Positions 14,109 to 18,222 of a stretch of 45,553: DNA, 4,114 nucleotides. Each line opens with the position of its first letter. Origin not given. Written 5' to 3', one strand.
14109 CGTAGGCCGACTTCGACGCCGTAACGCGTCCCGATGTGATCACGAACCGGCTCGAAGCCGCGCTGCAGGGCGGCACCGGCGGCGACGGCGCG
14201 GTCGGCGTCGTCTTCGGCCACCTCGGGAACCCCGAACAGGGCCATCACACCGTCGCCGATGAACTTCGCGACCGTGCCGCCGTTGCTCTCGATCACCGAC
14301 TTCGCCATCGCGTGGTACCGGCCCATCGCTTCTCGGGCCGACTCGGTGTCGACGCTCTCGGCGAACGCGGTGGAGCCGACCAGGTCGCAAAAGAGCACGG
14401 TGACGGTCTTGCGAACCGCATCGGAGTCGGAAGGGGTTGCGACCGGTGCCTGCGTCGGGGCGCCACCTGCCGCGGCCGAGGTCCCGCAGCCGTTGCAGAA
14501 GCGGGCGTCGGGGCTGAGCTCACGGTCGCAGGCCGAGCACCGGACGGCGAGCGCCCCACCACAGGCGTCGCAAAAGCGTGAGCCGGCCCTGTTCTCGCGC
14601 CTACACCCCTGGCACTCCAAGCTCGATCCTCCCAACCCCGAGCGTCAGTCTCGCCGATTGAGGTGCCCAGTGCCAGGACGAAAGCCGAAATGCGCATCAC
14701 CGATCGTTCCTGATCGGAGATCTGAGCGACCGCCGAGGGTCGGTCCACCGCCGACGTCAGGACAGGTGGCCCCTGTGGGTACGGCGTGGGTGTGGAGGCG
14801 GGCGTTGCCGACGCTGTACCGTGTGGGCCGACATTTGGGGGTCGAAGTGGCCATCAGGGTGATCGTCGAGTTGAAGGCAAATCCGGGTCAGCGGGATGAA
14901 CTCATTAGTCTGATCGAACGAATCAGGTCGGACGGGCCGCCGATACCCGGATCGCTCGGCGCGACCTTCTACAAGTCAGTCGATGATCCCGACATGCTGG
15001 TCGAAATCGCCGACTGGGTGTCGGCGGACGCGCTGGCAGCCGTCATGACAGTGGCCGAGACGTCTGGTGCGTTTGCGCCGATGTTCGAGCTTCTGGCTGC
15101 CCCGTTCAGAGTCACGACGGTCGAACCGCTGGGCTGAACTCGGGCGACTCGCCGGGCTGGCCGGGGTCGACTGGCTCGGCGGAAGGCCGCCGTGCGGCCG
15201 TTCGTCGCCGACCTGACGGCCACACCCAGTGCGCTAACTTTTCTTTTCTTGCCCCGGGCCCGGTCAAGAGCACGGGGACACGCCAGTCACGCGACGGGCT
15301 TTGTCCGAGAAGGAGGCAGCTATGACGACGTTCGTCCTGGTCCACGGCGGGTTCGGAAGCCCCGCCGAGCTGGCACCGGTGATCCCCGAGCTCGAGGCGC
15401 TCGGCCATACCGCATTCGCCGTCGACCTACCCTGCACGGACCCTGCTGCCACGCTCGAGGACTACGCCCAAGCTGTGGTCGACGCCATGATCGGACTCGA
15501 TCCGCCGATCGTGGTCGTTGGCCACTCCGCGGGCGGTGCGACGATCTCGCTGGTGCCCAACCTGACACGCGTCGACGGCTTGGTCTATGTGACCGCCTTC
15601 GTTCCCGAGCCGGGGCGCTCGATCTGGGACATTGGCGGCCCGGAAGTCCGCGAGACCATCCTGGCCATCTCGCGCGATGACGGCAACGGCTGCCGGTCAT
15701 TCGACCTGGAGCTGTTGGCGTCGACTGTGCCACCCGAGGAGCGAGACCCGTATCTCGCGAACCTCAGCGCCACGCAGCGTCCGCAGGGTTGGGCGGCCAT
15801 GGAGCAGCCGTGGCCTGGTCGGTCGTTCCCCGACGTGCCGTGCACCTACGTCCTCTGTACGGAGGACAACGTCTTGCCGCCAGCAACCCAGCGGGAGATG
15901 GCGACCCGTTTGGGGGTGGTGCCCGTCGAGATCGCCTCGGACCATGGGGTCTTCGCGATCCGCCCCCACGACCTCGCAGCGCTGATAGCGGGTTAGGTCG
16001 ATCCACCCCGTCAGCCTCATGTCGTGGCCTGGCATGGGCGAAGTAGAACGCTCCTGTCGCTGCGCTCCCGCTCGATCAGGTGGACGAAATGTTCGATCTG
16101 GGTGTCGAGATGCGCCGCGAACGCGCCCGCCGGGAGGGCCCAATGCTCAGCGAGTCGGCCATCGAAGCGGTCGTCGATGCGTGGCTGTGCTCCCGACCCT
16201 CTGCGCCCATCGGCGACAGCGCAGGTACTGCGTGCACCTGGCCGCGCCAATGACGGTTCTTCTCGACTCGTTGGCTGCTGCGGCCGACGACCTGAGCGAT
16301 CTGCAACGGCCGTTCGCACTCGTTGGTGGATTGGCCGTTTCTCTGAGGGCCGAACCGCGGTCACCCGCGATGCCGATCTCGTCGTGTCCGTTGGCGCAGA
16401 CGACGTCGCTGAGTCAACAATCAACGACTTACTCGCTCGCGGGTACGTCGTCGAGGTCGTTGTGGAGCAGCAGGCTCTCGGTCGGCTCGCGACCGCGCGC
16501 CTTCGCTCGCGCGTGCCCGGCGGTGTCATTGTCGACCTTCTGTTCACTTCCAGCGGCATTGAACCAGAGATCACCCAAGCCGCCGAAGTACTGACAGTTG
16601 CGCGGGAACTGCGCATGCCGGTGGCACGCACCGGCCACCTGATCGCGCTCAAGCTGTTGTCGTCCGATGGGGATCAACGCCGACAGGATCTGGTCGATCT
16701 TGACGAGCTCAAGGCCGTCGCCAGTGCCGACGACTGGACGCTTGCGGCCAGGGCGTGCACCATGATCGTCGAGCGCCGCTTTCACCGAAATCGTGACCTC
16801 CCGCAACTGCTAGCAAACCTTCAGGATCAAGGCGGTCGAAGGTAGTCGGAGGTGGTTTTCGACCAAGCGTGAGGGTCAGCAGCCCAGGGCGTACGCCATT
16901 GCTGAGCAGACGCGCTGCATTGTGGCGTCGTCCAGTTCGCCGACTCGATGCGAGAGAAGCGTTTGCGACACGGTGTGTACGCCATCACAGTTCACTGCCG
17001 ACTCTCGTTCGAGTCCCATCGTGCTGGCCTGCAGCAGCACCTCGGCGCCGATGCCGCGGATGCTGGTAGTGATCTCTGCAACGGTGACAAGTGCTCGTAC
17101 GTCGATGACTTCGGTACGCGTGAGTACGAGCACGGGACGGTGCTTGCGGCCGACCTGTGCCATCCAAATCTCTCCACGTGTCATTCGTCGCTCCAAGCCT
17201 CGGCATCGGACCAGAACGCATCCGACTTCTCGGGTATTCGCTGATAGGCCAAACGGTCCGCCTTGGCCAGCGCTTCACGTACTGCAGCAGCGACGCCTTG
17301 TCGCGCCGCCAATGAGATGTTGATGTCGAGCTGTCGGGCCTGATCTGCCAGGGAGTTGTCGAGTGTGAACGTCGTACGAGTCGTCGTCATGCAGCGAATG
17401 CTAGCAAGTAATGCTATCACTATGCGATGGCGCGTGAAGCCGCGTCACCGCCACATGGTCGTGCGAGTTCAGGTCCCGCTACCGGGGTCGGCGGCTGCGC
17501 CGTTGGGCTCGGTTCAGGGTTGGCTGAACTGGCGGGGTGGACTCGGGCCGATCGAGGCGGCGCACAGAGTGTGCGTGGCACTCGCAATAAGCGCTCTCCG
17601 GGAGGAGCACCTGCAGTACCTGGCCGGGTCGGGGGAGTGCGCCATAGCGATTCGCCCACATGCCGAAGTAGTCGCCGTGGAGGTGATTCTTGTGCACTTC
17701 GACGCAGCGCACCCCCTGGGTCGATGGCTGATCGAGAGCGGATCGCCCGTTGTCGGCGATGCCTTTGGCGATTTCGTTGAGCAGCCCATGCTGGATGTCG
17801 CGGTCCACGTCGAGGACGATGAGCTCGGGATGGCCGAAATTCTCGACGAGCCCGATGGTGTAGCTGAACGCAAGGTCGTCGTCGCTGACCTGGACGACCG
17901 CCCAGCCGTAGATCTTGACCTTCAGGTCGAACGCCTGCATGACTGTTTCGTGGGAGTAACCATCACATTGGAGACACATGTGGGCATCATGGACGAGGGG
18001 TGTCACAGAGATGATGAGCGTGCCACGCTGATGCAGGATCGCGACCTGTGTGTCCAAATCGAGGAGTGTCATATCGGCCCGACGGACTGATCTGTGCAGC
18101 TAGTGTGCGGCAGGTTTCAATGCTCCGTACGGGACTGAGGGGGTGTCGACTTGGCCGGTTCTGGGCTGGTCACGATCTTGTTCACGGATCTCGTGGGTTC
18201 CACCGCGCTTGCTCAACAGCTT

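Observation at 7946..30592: Three paralogous cyclase-STAND-TPR genes within about 23 kb, interleaved with toxin-antitoxin modules and gene wreckage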

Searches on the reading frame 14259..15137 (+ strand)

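Call 10: search_protein_families(library=pfam, proteins=[window:14259-15137:+], max_evalue=0.01)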
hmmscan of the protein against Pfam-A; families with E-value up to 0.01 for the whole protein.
window:14259-15137:+ (292 aa): 1 family
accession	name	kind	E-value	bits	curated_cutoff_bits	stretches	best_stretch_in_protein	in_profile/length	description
PF03992.22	ABM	-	1.6e-06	28.6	23.1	1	199-261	2-65/78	Antibiotic biosynthesis monooxygenase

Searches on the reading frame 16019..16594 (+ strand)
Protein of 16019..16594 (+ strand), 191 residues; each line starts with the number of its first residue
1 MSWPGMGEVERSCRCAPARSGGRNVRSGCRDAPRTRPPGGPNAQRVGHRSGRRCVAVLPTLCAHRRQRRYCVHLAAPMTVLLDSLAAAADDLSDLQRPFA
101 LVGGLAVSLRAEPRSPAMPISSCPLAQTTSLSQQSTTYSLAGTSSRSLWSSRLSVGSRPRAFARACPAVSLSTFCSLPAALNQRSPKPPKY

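Call 10: search_protein_families(library=pfam, proteins=[window:16019-16594:+], max_evalue=0.01)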
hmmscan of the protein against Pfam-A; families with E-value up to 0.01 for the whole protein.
window:16019-16594:+ (191 aa): 0 families

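Call 40: search_protein_families(library=padloc, proteins=[window:16019-16594:+], max_evalue=0.01)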
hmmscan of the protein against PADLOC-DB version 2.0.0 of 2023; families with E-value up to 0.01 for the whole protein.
window:16019-16594:+ (191 aa): 0 families

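Call 41: search_protein_families(library=ncbifam, proteins=[window:16019-16594:+], max_evalue=0.01)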
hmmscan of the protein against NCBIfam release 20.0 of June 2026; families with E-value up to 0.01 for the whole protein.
window:16019-16594:+ (191 aa): 0 families

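Call 74: search_protein_families(library=pfam, proteins=[window:16019-16594:+], max_evalue=5)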
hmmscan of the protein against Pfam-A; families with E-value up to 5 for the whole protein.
window:16019-16594:+ (191 aa): 1 family
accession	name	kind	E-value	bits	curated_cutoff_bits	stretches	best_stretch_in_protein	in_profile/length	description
PF12374.13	Dmrt1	-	0.11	13.4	22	1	125-159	28-64/71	Double-sex mab3 related transcription factor 1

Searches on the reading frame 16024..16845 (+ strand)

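Call 10: search_protein_families(library=pfam, proteins=[window:16024-16845:+], max_evalue=0.01)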
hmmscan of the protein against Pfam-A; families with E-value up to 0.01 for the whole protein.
window:16024-16845:+ (273 aa): 0 families

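Call 74: search_protein_families(library=pfam, proteins=[window:16024-16845:+], max_evalue=5)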
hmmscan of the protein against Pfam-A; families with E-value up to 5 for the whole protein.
window:16024-16845:+ (273 aa): 2 families
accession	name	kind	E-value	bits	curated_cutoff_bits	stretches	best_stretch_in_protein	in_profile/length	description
PF12346.13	HJURP_mid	-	0.4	11.6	25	1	10-81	4-79/115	Holliday junction recognition protein-associated repeat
PF25695.1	BKRF4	-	0.42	11.1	27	1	38-98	135-195/218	Epstein-Barr virus BKRF4 histone binding protein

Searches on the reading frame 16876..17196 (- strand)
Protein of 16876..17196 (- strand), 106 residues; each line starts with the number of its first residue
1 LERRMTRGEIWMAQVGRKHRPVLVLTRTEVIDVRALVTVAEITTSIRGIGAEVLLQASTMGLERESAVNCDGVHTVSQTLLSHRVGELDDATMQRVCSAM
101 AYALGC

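Call 10: search_protein_families(library=pfam, proteins=[window:16876-17196:-], max_evalue=0.01)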
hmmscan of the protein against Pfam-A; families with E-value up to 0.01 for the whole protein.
window:16876-17196:- (106 aa): 1 family
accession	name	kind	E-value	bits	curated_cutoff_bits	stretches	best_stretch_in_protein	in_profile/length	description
PF02452.23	PemK_toxin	-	6.7e-16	58.9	23.1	1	7-102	2-107/109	PemK-like, MazF-like toxin of type II toxin-antitoxin system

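Call 40: search_protein_families(library=padloc, proteins=[window:16876-17196:-], max_evalue=0.01)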
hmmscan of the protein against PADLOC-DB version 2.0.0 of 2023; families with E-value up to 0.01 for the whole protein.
window:16876-17196:- (106 aa): 0 families

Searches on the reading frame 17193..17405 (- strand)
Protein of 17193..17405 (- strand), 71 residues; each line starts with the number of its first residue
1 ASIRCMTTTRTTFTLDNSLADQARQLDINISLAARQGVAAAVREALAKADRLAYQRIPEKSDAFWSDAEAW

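Call 74: search_protein_families(library=pfam, proteins=[window:17193-17405:-], max_evalue=5)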
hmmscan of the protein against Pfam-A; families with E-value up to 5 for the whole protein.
window:17193-17405:- (71 aa): 1 family
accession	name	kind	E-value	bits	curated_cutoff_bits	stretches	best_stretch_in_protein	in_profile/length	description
PF07362.18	CcdA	-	3.3e-06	27.8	22.4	1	10-48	3-41/71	Post-segregation antitoxin CcdA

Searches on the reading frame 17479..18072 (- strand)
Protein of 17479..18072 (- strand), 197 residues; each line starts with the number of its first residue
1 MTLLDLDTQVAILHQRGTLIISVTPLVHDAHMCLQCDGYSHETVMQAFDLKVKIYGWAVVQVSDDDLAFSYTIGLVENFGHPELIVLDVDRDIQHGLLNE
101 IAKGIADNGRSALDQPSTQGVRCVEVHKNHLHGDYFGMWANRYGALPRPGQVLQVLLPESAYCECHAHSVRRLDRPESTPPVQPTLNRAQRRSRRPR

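Call 10: search_protein_families(library=pfam, proteins=[window:17479-18072:-], max_evalue=0.01)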
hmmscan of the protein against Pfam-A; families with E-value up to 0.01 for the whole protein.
window:17479-18072:- (197 aa): 1 family
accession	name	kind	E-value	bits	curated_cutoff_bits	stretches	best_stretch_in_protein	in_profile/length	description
PF14081.11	DUF4262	-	1.2e-18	68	28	1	52-159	2-115/127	Domain of unknown function (DUF4262)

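Call 40: search_protein_families(library=padloc, proteins=[window:17479-18072:-], max_evalue=0.01)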
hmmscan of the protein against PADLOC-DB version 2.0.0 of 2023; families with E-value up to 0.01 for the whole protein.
window:17479-18072:- (197 aa): 0 families

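Call 41: search_protein_families(library=ncbifam, proteins=[window:17479-18072:-], max_evalue=0.01)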
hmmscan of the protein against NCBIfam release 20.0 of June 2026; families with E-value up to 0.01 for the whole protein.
window:17479-18072:- (197 aa): 0 families
